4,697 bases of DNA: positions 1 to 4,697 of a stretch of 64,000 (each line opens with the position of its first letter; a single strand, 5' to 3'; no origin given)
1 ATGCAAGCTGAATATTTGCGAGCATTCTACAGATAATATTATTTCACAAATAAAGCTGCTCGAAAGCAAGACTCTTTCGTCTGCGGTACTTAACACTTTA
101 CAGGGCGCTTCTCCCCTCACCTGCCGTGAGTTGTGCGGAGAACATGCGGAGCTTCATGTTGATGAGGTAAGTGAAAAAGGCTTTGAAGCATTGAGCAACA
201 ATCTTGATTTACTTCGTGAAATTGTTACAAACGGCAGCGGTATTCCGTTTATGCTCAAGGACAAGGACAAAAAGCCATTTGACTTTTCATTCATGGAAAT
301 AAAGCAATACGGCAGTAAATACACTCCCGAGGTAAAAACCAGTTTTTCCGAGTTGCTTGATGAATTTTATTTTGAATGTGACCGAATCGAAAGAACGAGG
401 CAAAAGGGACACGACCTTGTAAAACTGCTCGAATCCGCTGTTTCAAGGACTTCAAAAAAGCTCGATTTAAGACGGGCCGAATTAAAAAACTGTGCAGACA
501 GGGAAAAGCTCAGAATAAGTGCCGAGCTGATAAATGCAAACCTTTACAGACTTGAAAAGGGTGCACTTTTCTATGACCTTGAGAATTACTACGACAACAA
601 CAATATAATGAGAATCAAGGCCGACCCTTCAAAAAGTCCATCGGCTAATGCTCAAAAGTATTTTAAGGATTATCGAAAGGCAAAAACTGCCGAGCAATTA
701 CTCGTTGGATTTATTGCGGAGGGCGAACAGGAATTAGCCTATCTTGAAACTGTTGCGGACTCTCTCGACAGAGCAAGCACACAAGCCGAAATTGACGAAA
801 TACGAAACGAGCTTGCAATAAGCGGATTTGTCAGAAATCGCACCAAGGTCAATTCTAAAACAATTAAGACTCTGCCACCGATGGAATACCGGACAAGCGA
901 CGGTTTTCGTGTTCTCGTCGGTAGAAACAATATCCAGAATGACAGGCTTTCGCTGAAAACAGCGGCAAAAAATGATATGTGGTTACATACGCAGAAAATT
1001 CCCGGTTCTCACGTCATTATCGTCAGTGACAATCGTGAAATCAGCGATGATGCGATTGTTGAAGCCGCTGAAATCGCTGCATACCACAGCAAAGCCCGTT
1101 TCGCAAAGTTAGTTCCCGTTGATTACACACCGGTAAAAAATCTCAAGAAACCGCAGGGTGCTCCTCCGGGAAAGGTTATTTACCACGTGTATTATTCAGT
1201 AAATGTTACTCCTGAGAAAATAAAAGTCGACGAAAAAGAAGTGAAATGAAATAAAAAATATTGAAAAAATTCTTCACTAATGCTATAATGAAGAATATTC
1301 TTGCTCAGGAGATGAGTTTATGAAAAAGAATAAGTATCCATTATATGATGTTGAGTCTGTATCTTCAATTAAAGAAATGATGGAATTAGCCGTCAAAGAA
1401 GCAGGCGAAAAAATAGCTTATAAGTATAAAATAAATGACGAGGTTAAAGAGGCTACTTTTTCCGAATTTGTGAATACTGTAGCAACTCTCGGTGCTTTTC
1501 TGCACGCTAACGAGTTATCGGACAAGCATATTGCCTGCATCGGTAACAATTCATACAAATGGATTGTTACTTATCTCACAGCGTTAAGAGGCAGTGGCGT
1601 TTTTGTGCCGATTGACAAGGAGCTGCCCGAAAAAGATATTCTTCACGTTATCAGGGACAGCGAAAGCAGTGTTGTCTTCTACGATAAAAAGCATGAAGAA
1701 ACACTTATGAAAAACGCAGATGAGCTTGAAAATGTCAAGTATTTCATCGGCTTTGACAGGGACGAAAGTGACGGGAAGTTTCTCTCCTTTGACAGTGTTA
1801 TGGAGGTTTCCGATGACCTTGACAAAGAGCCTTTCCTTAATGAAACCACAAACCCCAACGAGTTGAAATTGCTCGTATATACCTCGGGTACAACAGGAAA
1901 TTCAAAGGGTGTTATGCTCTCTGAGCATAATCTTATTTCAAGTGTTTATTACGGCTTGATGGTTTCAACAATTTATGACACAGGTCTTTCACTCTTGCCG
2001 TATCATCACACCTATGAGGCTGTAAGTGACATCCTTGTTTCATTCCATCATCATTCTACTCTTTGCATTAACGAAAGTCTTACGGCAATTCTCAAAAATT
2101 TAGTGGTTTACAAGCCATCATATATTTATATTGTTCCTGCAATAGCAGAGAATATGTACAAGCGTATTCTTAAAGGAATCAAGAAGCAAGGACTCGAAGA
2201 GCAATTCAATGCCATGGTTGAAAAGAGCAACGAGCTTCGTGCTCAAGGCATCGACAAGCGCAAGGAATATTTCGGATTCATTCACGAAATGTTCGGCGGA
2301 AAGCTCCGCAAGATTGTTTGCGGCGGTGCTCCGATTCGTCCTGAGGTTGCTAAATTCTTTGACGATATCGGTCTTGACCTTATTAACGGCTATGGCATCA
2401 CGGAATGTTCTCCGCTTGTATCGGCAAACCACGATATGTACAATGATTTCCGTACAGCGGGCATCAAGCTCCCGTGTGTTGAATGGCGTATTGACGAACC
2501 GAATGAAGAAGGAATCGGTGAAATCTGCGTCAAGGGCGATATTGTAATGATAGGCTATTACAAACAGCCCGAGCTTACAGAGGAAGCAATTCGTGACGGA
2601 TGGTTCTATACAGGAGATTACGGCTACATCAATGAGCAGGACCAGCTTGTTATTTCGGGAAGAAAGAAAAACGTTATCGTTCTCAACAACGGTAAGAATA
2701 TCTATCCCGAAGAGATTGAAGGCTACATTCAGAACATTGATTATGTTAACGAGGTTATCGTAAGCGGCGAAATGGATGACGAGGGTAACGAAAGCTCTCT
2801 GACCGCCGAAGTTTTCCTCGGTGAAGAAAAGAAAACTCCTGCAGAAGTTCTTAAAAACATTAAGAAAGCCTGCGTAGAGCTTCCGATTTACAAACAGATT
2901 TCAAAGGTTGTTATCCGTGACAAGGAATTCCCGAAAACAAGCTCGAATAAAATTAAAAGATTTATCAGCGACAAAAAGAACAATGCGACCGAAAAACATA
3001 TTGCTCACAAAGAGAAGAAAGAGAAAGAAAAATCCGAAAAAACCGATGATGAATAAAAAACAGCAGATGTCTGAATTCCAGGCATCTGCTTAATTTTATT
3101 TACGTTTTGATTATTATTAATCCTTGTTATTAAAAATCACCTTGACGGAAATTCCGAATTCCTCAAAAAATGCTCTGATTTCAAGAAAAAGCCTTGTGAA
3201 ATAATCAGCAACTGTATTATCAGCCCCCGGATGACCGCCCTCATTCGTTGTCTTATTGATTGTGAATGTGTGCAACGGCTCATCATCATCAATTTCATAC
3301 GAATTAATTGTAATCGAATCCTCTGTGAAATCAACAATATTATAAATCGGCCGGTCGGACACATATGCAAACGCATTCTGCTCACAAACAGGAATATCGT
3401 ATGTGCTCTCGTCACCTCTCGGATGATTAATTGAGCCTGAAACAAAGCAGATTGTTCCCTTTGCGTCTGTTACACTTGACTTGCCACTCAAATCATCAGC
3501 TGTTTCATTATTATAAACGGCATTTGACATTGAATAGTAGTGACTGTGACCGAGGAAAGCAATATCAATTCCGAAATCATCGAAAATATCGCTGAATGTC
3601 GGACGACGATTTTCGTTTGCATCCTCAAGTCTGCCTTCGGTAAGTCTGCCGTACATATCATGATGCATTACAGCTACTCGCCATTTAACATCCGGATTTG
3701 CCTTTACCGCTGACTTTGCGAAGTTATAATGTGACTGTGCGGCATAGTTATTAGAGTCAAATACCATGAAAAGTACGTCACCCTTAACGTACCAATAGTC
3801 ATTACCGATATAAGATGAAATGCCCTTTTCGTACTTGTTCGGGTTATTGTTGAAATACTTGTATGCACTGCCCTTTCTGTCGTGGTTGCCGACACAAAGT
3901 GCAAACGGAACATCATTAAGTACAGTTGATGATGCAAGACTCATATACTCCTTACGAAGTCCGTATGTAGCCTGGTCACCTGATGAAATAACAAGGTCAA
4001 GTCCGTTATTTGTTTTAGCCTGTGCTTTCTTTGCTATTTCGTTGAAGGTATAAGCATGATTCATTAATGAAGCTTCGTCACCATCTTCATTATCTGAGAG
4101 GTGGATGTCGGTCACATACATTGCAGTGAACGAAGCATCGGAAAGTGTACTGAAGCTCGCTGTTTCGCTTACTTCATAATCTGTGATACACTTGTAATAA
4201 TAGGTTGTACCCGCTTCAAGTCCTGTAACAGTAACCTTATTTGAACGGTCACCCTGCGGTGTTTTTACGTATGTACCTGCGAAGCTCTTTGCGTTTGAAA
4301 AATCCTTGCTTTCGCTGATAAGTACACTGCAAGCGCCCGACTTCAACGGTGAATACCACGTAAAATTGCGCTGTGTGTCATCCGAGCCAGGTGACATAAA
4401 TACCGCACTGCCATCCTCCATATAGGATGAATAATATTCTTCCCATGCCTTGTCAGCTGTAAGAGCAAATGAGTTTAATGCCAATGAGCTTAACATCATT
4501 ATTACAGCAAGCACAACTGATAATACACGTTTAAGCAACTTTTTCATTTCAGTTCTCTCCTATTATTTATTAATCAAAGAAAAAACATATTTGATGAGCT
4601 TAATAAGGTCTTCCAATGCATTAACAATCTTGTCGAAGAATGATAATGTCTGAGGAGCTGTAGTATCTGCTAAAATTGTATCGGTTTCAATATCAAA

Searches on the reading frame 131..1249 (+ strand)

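Call 75: search_protein_families(library=pfam, proteins=[window:131-1249:+], max_evalue=0.00001)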
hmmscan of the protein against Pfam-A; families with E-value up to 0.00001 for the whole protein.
window:131-1249:+ (372 aa): 3 families
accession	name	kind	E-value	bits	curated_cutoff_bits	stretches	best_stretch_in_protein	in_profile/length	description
PF05833.16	NFACT_N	-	1.3e-52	179.6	31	1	5-244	216-453/456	NFACT N-terminal and middle domains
PF05670.18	NFACT-R_1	-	1.4e-13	51.8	29.8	1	253-351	5-110/112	NFACT protein RNA binding domain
PF18297.6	NFACT-R_2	-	1.1e-08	35.5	26.9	1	254-336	5-83/104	NFACT protein RNA binding domain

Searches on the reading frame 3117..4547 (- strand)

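Call 75: search_protein_families(library=pfam, proteins=[window:3117-4547:-], max_evalue=0.00001)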
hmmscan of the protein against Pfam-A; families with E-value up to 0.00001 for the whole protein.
window:3117-4547:- (476 aa): 3 families
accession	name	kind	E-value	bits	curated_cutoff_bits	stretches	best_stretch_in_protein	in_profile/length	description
PF00149.33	Metallophos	-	4.8e-14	53.7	21.5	1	144-338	5-191/191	Calcineurin-like phosphoesterase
PF16656.11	Pur_ac_phosph_N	-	8.9e-13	49.1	30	1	49-134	4-93/93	Purple acid Phosphatase, N-terminal domain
PF16655.11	PhoD_N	-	6.6e-06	27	30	0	71-134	28-90/90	PhoD-like phosphatase, N-terminal domain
